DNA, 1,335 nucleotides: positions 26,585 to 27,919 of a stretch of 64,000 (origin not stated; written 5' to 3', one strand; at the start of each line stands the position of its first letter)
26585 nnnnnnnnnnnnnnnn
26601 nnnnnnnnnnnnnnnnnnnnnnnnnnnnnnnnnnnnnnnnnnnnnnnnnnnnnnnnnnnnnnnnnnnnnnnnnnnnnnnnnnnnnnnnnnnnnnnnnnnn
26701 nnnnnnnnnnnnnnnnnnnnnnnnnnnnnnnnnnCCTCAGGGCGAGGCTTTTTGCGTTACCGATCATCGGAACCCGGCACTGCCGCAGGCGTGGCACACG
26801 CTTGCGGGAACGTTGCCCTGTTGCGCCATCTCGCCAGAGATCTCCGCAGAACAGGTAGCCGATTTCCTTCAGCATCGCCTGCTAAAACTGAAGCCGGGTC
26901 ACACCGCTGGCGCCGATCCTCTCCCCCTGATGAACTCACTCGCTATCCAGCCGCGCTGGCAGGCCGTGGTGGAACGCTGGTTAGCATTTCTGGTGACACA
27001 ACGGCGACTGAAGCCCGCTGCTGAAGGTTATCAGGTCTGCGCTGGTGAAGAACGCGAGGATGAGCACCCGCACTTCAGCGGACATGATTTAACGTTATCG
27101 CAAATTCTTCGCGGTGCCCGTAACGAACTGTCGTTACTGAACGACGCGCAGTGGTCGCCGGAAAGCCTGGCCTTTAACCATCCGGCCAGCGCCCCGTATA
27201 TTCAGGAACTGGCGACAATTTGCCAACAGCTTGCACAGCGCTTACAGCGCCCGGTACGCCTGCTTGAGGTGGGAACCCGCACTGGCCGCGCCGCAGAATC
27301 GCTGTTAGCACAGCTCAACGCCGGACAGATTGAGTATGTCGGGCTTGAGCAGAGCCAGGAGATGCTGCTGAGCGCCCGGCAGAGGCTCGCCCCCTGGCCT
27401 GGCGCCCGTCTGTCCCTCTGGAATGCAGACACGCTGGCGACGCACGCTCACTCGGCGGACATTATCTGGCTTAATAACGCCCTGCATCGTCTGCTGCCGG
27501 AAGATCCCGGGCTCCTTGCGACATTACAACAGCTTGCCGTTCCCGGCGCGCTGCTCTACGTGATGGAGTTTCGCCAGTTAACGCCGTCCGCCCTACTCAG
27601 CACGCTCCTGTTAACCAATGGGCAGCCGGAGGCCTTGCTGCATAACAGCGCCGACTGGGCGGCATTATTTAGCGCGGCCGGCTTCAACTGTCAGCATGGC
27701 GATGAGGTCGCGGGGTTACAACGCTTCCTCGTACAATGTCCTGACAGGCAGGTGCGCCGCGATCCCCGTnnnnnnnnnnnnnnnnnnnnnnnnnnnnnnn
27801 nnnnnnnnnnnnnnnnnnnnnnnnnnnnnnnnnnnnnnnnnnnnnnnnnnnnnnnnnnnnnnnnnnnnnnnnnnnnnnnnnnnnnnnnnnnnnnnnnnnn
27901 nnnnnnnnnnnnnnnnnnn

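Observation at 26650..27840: irp2 adenylation domain carries the expected ~390-aa insertion with a degenerate SAM-binding-like motif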

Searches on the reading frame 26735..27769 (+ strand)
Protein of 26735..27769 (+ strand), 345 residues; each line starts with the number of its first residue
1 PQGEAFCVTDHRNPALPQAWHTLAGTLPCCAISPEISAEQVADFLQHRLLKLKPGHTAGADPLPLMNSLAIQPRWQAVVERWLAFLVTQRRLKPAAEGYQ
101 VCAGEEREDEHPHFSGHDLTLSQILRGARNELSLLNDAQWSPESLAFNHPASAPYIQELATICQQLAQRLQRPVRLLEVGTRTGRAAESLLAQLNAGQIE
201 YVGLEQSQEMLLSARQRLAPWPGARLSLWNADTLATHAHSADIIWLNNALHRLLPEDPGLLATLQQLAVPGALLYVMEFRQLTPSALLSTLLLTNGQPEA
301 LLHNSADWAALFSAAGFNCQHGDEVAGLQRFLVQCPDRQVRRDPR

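Call 15: search_protein_families(library=ncbifam, proteins=[window:26735-27769:+], max_evalue=0.01)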
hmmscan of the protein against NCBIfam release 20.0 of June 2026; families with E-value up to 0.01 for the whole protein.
window:26735-27769:+ (345 aa): 6 families
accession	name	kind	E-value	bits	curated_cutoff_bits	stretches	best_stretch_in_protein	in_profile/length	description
TIGR00740.1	TIGR00740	equivalog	7.9e-07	29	193.3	1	152-276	32-160/239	carboxy-S-adenosyl-L-methionine synthase CmoA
NF001244.0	PRK00216.1-5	equivalog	0.00048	19.5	216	1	163-283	41-160/236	bifunctional demethylmenaquinone methyltransferase/2-methoxy-6-polyprenyl-1,4-benzoquinol methylase UbiE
NF002463.0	PRK01683.1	equivalog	0.00057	19.6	297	1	140-276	4-128/258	trans-aconitate 2-methyltransferase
NF045667.1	MTase_DVU1556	equivalog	0.0009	18.7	155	1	170-321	20-164/213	DVU_1556 family methyltransferase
NF043040.1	corrin_prot_MT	hypoth_equivalog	0.0013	18.2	180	1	159-228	27-94/216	corrinoid protein-associated methyltransferase CpaM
NF004851.0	PRK06202.1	equivalog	0.0047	16.4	243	1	166-268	54-158/237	hypothetical protein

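Call 17: search_protein_representatives(protein=window:26735-27769:+)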
Query: 345 residues. Proteins with E-value up to 0.001 (for the whole library): 221; up to 1e-10: 49; up to 1e-30: 15. The best 150 are listed.
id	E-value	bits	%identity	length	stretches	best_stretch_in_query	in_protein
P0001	1.6e-110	385.9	82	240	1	66-301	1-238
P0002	8.3e-95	334.2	98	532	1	62-221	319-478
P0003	1.9e-73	264.0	97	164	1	27-148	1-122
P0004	7.9e-73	261.9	79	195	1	154-329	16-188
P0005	7.5e-72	258.7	97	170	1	218-338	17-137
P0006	2.7e-53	197.7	82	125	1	179-301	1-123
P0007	5.3e-49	183.6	92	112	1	66-156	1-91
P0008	4.0e-46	174.2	94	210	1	62-147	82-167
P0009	3.4e-44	167.8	99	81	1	66-144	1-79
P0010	5.4e-41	157.3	40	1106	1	39-339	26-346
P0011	6.0e-36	140.7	99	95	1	277-345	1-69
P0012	2.1e-35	138.9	99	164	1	277-345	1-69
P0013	4.6e-35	137.8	35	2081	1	41-338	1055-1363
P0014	2.9e-32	128.6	94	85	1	208-275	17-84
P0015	1.5e-31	126.2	97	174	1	5-64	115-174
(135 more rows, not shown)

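Call 36: find_homologous_proteins(query=window:26735-27769:+, max_evalue=0.00001)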
Query window:26735-27769:+ (345 aa): 30 proteins with E <= 0.00001 among 8000 candidates.
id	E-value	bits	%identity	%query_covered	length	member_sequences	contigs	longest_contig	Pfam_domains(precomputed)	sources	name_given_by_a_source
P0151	2.8e-177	607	99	81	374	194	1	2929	PF13489.13,PF13649.13,PF08241.19,PF08242.19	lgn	-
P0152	2.6e-173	594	97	82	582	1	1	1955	PF13489.13,PF13649.13,PF00550.32,PF08241.19,PF08242.19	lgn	-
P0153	1.9e-125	437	78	78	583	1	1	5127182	PF13649.13,PF00501.35,PF08241.19,PF08242.19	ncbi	-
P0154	3.4e-124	433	91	66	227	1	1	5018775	PF13489.13,PF08242.19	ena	-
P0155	6.7e-116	405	100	52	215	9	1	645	-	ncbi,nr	ncbi:non-ribosomal peptide synthetase, partial [Yersinia pestis subsp. pestis]|nr:non-ribosomal pept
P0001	5.1e-110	386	80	68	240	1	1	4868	PF08242.19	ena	-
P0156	3.4e-107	377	87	60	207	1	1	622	PF13649.13,PF08241.19,PF08242.19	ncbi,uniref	ncbi:class I SAM-dependent methyltransferase, partial [Escherichia coli]|uniref:class I SAM-dependen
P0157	3.1e-103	364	83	60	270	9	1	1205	PF08242.19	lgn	-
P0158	5.0e-97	343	95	48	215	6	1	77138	PF13649.13,PF13193.13,PF08241.19,PF08242.19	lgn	-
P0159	1.9e-96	341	99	46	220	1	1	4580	PF08242.19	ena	-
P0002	2.6e-94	334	100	46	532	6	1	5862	PF00501.35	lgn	-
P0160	2.0e-92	328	99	45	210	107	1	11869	PF08242.19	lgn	-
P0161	2.3e-82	295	83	50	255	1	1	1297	PF25954.1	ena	-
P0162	1.4e-78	283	87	42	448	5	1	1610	PF00501.35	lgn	-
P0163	6.9e-77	277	97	39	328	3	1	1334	PF00550.32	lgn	-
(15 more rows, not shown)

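Call 38: predict_structure(alignment_id=A2)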
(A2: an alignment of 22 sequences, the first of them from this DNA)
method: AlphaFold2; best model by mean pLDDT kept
length: 345 residues; sequences in the alignment: 22
mean_pLDDT: 89.0   pTM: 0.89
mean pLDDT of the five models: 89.0, 87.5, 86.5, 86.1, 84.5
residues with pLDDT >= 90: 224; 70-90: 91; 50-70: 28; < 50: 2
segments of 3 or more residues with pLDDT < 50: none
pLDDT, mean of each block of 10 residues (from residue 1): 70 93 74 75 87 71 88 94 92 85 65 77 94 88 91 94 97 98 97 97 96 97 96 95 97 87 96 96 90 85 91 94 91 95 77
secondary structure, 60 per line:
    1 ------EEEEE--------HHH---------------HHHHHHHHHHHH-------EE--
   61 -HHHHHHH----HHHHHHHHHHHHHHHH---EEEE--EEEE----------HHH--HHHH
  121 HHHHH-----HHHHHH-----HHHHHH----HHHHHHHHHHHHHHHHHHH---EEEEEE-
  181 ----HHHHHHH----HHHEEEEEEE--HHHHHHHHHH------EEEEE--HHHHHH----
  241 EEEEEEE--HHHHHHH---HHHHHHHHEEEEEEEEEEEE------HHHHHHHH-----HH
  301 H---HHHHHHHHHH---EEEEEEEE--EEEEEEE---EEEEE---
elements in order: E7-11 H38-49 H62-68 H73-88 E92-95 E98-101 H117-125 H131-136 H142-147 H152-170 E174-179 H185-191 E199-205 H208-217 E224-228 H231-236 E241-247 H250-256 H260-267 E268-279 H286-293 H305-314 E318-325 E328-334 E338-342

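Call 40: fold_search(model_id=the predicted structure, library=pdb)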
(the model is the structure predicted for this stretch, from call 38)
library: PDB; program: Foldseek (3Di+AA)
matches with E <= 10: 1894; with E <= 0.001: 985
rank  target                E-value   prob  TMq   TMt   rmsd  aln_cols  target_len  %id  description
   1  5thy_A                5.1e-19  1.00  0.64  0.58   5.8       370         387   19  Crystal structure of SeMet-Substituted CurJ carbon methyltransferase (released 2016-10-19)
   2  5thy_B                1.0e-17  1.00  0.65  0.60   5.8       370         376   20  Crystal structure of SeMet-Substituted CurJ carbon methyltransferase (released 2016-10-19)
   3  6d6y                  1.9e-15  1.00  0.62  0.45   6.0       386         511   21  AprA Methyltransferase 2 - GNAT didomain in complex with SAH (released 2018-05-09)
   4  5mpt                  3.0e-15  1.00  0.65  0.60   4.8       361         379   17  Structure of the citrinin polyketide synthase CMeT domain (released 2017-02-22)
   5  6cca                  3.9e-15  1.00  0.68  0.61   5.5       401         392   16  Crystal structure of DszA carbon methyltransferase (released 2018-12-05)
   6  6kjg_A                7.8e-13  1.00  0.61  0.60   5.6       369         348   16  Crystal structure of PsoF (released 2019-09-18)
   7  6kjg_B                1.4e-12  1.00  0.60  0.59   6.1       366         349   17  Crystal structure of PsoF (released 2019-09-18)
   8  6kji_C                2.4e-12  1.00  0.62  0.61   5.4       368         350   16  Crystal structure of PsoF with SAH (released 2019-09-18)
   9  6kji_B                2.4e-12  1.00  0.61  0.60   6.0       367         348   17  Crystal structure of PsoF with SAH (released 2019-09-18)
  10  6kjg_C                2.8e-12  1.00  0.57  0.57   6.9       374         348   16  Crystal structure of PsoF (released 2019-09-18)
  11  6kji_A                4.3e-12  1.00  0.64  0.63   5.1       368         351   16  Crystal structure of PsoF with SAH (released 2019-09-18)
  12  7emy_A                6.1e-12  1.00  0.61  0.18   5.9       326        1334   19  Pyochelin synthetase, a dimeric nonribosomal peptide synthetase elongation module (released 2021-12-22)
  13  5f8e_A                6.1e-12  1.00  0.44  0.43  10.7       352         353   16  Rv2258c-SAH (released 2016-06-29)
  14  5f8f_B                1.7e-11  1.00  0.45  0.43  11.4       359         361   16  Rv2258c-SFG (released 2016-06-29)
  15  5f8e_C                2.3e-11  1.00  0.42  0.41  12.8       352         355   15  Rv2258c-SAH (released 2016-06-29)
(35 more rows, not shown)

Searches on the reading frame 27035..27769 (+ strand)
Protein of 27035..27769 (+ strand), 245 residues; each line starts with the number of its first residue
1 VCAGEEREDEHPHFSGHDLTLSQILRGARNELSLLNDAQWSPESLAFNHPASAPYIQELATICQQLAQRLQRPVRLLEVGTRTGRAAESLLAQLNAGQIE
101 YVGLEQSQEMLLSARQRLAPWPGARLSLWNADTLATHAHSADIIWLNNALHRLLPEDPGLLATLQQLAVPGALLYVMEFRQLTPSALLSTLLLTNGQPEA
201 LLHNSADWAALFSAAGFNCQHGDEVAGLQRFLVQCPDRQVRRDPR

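Call 27: search_solved_structures(query=A1, max_evalue=0.001, show_alignments=3)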
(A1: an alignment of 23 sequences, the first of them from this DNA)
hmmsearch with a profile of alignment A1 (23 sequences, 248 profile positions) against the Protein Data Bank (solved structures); distinct sequences matched with E-value up to 0.001: 45.
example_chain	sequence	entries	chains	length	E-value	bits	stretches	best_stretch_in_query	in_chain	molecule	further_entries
7emy_A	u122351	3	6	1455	1.4e-27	99.6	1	13-198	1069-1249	Dihydroaeruginoic acid synthetase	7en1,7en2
5thy_A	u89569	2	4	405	6.9e-25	90.8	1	11-230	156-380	CurJ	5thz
6kjg_A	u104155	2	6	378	4.2e-19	71.8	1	52-229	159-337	Dual-functional monooxygenase/methyltransferase psoF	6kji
7cpx_A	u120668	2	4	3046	6.8e-16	61.3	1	25-236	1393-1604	Lovastatin nonaketide synthase, polyketide synthase component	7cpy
5mpt_A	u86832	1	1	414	4.1e-15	58.7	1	63-228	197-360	Citrinin polyketide synthase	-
6d6y_A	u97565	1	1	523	1.1e-13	54.1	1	66-229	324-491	AprA Methyltransferase 2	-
7dmb_A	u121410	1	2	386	2.8e-12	49.5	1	68-239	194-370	Putative methyltransferase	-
9fcy_A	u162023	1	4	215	2.2e-11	46.5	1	73-180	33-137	SAM-dependent methyltransferase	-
9fd3_A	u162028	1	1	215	2.2e-11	46.5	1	73-180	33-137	SAM-dependent methyltransferase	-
9fcd_A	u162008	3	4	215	2.2e-11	46.5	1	73-180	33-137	SAM-dependent methyltransferase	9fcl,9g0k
9fcs_A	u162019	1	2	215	2.3e-11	46.5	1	73-180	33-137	SAM-dependent methyltransferase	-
6cca_A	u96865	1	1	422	2.5e-11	46.3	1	71-237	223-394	DisA protein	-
9fcq_A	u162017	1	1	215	3.4e-11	45.9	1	73-180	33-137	SAM-dependent methyltransferase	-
9fcx_A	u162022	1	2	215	1.1e-09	41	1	73-180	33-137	SAM-dependent methyltransferase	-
9fcu_A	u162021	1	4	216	1.9e-09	40.2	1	73-180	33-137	SAM-dependent methyltransferase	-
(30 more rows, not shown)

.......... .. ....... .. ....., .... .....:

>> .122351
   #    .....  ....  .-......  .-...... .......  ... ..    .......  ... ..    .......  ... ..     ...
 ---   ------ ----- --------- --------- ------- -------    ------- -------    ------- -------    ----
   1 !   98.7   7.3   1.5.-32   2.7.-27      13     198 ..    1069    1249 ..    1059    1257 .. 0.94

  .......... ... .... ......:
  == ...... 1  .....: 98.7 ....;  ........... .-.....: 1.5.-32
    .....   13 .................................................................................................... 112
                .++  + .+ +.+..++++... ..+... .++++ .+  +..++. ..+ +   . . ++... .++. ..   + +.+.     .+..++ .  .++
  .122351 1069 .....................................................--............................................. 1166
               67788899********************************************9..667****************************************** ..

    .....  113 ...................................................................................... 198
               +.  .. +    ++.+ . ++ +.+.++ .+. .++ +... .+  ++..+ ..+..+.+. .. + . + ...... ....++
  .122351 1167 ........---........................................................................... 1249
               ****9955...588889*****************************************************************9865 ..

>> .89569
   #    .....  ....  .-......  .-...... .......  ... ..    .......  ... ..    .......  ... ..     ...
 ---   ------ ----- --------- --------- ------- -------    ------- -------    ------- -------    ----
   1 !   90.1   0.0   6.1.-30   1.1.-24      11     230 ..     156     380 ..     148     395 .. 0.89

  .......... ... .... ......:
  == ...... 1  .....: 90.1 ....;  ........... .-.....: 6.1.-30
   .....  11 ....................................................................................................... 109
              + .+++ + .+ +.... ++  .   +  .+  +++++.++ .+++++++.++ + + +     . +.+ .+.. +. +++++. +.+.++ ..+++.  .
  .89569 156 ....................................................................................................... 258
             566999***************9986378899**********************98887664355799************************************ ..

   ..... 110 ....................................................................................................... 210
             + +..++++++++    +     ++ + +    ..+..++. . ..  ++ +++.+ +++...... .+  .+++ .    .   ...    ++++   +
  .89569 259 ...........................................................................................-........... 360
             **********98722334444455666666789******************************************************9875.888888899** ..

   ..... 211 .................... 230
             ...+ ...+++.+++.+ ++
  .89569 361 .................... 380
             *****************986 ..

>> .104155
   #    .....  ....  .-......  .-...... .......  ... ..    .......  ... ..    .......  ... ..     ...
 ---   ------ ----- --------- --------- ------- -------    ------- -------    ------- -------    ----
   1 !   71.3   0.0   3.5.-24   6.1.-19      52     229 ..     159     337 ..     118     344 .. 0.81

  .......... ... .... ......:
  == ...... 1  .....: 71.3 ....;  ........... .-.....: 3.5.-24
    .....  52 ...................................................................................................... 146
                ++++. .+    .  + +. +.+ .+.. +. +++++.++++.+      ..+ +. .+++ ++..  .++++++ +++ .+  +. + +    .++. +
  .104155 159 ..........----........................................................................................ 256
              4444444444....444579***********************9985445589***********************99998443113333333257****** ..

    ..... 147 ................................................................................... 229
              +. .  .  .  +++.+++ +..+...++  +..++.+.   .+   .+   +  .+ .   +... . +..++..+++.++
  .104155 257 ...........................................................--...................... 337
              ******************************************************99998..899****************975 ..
